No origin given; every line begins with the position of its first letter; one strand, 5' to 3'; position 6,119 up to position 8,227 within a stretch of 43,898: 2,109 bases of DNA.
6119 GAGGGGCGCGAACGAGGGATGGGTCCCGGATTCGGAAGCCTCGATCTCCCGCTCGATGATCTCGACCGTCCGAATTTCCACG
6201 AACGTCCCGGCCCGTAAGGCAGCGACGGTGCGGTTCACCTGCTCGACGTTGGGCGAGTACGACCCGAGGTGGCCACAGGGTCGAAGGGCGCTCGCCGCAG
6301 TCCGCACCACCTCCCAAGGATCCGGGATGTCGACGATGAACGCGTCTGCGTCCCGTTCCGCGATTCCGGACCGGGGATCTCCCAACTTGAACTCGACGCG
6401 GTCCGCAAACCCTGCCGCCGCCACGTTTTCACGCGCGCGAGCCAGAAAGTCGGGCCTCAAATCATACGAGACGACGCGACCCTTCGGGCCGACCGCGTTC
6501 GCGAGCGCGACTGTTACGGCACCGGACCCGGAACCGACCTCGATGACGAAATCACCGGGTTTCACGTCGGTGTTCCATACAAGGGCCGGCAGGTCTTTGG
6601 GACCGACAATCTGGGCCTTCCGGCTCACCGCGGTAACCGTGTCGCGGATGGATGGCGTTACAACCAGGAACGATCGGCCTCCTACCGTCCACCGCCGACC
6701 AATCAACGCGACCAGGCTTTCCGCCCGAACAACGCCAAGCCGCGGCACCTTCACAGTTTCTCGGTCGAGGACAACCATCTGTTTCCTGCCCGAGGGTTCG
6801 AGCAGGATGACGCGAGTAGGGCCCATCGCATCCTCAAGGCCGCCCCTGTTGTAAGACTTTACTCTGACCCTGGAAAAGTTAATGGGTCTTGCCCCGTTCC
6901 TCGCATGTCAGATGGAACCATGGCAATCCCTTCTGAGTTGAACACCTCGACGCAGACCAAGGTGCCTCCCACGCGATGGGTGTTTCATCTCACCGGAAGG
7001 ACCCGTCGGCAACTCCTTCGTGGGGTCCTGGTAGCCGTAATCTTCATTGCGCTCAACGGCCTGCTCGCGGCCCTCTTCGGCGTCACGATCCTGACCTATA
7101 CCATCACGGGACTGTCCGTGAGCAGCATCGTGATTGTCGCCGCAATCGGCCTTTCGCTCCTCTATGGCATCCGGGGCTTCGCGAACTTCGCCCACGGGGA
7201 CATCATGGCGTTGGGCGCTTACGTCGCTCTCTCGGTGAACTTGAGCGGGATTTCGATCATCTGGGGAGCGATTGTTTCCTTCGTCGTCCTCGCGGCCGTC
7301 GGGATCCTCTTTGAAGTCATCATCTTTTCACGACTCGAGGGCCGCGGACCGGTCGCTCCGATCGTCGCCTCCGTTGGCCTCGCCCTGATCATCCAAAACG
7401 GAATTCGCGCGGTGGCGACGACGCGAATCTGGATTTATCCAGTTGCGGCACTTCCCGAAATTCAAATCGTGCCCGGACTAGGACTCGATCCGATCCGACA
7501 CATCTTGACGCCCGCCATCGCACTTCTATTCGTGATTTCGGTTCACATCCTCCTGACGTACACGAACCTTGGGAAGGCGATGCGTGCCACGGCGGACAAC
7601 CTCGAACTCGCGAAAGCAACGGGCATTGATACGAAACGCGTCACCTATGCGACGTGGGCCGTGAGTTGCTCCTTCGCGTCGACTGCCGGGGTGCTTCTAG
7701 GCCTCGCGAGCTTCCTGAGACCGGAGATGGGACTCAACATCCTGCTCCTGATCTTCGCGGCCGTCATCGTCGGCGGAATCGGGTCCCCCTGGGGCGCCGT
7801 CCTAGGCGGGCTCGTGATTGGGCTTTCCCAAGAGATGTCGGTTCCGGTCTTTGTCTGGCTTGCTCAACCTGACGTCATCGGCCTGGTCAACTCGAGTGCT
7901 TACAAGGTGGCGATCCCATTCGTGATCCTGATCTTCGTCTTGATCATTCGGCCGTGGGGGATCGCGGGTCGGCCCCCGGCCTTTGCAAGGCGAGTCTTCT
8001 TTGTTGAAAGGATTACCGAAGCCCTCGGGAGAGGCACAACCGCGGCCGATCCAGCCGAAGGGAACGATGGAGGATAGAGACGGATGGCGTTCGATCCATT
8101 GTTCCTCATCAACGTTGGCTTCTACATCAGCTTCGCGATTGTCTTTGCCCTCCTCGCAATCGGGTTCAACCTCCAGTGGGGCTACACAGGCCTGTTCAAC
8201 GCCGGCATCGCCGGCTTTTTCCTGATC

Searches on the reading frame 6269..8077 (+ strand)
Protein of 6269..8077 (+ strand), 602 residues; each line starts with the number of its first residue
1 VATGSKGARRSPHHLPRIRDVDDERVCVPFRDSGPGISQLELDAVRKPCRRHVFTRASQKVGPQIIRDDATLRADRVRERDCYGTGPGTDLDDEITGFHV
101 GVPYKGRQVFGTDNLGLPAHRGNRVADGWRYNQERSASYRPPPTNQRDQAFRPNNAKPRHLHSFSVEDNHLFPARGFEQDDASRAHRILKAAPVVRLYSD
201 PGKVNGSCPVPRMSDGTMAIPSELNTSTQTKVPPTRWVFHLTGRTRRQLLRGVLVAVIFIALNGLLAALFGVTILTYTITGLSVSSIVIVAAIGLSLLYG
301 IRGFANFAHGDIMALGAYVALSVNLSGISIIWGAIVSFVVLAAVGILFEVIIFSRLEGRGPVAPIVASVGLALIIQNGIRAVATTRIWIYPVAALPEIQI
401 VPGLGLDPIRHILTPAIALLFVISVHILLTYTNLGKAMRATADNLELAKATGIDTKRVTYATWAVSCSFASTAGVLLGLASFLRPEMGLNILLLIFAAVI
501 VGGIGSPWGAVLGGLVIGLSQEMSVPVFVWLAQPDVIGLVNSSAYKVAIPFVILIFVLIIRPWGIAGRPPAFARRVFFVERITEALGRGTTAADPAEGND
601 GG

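Call 73: search_protein_families(library=pfam, proteins=[window:6269-8077:+], max_evalue=0.0001)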
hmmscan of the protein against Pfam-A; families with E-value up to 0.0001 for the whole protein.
window:6269-8077:+ (602 aa): 1 family
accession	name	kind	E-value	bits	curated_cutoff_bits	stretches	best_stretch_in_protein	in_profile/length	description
PF02653.21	BPD_transp_2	-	1e-39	136.8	26.8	1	278-558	2-269/269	Branched-chain amino acid transport system / permease component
